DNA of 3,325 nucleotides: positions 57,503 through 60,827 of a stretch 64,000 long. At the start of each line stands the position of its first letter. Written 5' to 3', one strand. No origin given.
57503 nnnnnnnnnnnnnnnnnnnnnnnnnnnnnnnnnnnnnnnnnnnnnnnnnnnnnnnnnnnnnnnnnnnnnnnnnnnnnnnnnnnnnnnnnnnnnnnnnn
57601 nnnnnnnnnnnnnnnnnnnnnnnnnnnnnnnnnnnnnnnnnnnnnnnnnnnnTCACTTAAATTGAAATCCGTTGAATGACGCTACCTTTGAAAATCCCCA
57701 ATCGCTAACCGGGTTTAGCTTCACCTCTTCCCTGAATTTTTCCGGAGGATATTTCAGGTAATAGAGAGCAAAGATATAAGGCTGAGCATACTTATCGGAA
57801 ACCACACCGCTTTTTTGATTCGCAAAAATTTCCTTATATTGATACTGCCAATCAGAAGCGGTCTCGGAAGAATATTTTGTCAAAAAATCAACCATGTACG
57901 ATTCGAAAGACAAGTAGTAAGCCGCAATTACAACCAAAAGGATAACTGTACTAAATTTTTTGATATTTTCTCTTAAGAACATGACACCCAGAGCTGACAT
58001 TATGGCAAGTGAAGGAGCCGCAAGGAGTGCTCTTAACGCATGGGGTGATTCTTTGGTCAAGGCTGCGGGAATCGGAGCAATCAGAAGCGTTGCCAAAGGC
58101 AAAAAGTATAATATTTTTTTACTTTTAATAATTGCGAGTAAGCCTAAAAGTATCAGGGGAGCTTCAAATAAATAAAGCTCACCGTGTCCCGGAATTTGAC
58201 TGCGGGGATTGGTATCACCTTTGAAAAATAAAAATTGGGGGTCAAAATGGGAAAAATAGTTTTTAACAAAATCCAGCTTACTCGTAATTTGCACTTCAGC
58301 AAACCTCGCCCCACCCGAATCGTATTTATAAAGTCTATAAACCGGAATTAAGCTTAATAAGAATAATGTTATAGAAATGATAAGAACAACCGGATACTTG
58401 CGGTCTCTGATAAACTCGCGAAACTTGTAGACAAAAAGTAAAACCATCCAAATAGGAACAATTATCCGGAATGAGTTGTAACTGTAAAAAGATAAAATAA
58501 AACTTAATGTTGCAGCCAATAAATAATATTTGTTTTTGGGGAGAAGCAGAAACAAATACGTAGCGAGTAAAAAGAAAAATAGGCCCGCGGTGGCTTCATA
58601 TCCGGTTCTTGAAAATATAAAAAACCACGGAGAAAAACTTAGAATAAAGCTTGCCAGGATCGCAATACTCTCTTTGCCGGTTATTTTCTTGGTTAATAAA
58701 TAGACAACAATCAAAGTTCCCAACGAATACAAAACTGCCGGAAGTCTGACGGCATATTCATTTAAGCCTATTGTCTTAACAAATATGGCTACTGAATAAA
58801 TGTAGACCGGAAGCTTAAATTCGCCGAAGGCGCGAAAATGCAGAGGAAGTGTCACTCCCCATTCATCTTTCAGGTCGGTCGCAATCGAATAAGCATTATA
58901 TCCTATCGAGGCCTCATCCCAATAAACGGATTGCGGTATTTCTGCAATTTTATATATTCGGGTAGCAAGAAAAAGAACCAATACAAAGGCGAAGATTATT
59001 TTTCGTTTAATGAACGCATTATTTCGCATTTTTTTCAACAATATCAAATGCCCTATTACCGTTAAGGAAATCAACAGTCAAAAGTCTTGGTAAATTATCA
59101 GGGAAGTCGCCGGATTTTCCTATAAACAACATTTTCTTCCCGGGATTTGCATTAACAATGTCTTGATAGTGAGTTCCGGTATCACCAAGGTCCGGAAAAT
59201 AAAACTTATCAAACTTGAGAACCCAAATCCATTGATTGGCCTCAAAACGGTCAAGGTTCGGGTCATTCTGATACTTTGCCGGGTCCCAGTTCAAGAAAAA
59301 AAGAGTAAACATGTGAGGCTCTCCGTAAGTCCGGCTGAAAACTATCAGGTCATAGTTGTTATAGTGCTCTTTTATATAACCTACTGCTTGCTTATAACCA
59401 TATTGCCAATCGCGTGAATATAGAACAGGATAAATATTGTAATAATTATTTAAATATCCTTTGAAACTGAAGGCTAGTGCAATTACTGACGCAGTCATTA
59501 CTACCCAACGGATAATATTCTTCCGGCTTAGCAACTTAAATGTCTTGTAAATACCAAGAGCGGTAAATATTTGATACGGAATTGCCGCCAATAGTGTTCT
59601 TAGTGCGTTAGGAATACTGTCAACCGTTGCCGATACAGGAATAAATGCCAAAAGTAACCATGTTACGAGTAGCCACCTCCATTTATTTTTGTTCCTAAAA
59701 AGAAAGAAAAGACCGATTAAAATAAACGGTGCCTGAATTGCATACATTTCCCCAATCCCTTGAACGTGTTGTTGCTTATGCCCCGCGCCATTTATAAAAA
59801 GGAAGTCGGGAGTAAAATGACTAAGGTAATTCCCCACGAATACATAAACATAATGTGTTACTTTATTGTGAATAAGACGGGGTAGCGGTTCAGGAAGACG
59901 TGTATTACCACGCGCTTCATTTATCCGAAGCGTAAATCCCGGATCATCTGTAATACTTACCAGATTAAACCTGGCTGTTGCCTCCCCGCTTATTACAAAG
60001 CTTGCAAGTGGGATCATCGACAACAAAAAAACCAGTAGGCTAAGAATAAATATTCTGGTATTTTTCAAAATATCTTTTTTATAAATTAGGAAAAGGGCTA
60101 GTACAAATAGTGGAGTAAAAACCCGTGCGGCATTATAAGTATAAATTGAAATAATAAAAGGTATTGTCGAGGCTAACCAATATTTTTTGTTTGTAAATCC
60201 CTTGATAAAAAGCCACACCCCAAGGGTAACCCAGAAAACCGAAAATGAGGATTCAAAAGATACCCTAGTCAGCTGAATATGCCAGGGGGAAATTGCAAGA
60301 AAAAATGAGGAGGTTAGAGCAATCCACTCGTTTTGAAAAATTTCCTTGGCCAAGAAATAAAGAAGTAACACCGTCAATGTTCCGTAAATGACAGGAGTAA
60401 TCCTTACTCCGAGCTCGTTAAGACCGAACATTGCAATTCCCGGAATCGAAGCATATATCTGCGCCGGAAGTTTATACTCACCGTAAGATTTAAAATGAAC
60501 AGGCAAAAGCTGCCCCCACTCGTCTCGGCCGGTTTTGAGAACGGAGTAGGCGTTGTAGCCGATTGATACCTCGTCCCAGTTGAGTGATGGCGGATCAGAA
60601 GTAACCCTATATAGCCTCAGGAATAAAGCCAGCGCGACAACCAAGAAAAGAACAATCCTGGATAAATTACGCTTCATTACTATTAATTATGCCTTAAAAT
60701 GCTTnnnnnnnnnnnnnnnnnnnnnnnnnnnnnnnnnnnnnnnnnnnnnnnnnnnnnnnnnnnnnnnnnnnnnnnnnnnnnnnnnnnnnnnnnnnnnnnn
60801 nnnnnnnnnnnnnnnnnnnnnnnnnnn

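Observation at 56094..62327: Four tandem, translationally coupled PMT_2/ArnT-like GT-C paralogs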

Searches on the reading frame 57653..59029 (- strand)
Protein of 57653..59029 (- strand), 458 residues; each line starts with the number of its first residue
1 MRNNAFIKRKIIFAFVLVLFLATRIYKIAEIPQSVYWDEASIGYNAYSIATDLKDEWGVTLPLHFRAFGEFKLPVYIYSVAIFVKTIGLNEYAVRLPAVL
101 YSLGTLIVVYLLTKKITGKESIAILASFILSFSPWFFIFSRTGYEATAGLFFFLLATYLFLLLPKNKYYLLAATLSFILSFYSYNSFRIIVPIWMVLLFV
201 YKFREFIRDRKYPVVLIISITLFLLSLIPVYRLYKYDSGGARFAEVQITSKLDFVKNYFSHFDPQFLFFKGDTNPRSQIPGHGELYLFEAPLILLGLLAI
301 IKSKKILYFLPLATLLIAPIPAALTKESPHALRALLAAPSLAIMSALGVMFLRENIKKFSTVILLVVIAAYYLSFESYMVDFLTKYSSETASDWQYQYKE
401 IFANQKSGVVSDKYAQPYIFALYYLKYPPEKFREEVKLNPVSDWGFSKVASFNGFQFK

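Call 5: search_protein_families(library=pfam, proteins=[window:57653-59029:-], max_evalue=0.01)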
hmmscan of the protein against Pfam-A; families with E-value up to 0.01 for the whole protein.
window:57653-59029:- (458 aa): 2 families
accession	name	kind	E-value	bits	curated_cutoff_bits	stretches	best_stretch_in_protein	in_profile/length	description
PF13231.12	PMT_2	-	1.3e-09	38.9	26.1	1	74-224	4-155/160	Dolichyl-phosphate-mannose-protein mannosyltransferase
PF02366.24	PMT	-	1.1e-05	25.5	22.7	1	16-231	3-231/245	Dolichyl-phosphate-mannose-protein mannosyltransferase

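Call 9: search_protein_families(library=ncbifam, proteins=[window:57653-59029:-], max_evalue=0.01)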
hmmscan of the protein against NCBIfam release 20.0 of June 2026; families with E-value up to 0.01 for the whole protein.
window:57653-59029:- (458 aa): 0 families

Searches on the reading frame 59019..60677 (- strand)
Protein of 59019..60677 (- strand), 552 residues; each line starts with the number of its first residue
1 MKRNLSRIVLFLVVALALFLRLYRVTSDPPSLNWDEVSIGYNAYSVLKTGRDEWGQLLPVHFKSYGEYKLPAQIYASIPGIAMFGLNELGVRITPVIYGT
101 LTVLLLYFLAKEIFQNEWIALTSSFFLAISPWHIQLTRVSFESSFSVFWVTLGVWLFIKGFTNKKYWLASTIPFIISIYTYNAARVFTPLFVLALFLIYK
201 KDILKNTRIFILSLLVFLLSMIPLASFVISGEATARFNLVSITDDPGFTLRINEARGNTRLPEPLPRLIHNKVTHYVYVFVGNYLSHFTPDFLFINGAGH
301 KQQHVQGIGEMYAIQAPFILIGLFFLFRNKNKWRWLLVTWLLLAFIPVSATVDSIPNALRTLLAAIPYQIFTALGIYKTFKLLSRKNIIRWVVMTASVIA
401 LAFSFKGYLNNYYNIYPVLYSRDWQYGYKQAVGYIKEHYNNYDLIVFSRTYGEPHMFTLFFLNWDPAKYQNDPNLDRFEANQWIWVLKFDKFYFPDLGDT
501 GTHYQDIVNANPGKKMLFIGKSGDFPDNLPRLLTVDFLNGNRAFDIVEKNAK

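Call 5: search_protein_families(library=pfam, proteins=[window:59019-60677:-], max_evalue=0.01)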
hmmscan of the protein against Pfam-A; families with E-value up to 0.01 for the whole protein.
window:59019-60677:- (552 aa): 2 families
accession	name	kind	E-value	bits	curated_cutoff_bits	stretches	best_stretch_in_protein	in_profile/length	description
PF13231.12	PMT_2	-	2.4e-09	38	26.1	1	81-223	14-156/160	Dolichyl-phosphate-mannose-protein mannosyltransferase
PF02366.24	PMT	-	2.8e-09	37.3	22.7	1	14-227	4-233/245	Dolichyl-phosphate-mannose-protein mannosyltransferase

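Call 9: search_protein_families(library=ncbifam, proteins=[window:59019-60677:-], max_evalue=0.01)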
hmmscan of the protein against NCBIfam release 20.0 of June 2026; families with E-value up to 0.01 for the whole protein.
window:59019-60677:- (552 aa): 1 family
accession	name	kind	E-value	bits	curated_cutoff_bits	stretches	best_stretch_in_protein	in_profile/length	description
TIGR04154.1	archaeo_STT3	subfamily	0.00024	19.6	450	1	92-161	99-170/831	oligosaccharyl transferase, archaeosortase A system-associated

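Call 15: list_cluster_members(proteins=[P0001, window:59019-60677:-, window:60705-62327:-, window:57653-59029:-, window:49345-51003:+, window:17261-18958:+])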
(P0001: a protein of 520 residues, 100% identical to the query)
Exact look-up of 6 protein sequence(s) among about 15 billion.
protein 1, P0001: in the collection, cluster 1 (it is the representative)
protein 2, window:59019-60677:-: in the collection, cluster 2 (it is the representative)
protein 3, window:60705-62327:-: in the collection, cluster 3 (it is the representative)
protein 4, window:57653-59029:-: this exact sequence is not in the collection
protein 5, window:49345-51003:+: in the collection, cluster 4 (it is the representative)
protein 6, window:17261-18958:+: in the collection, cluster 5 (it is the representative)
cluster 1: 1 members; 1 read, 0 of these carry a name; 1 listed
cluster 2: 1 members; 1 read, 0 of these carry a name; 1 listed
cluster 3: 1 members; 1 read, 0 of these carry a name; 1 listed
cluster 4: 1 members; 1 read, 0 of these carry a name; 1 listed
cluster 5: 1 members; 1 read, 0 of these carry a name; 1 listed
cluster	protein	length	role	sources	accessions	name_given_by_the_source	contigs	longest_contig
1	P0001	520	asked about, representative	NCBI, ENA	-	-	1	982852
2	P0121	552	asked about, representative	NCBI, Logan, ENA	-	-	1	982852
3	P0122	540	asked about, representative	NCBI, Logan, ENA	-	-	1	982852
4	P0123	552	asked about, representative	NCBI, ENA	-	-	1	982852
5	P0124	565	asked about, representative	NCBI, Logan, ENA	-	-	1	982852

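Call 57: search_protein_representatives(protein=window:59019-60677:-)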
Query: 552 residues. Proteins with E-value up to 0.001 (for the whole library): 12035; up to 1e-10: 7113; up to 1e-30: 2987. The best 150 are listed.
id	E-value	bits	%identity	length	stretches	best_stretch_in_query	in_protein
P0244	6.2e-202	688.7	59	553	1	7-548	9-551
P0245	3.5e-146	504.7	56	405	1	148-549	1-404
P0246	3.0e-132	458.7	45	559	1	2-548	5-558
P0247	1.7e-131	456.2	44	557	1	10-546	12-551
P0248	2.7e-122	425.8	52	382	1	5-377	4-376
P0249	6.3e-117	408.1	37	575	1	12-550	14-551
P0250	4.4e-116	405.3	42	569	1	6-550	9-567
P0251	1.7e-112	393.5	40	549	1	9-533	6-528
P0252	1.8e-110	386.8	38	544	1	6-547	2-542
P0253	3.5e-109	382.5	41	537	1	6-548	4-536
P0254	7.5e-108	378.1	38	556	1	2-509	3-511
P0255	1.9e-107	376.8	38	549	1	2-547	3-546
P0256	2.9e-107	376.2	40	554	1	8-543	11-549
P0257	7.6e-104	364.9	40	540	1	8-499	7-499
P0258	3.6e-103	362.7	40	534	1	8-548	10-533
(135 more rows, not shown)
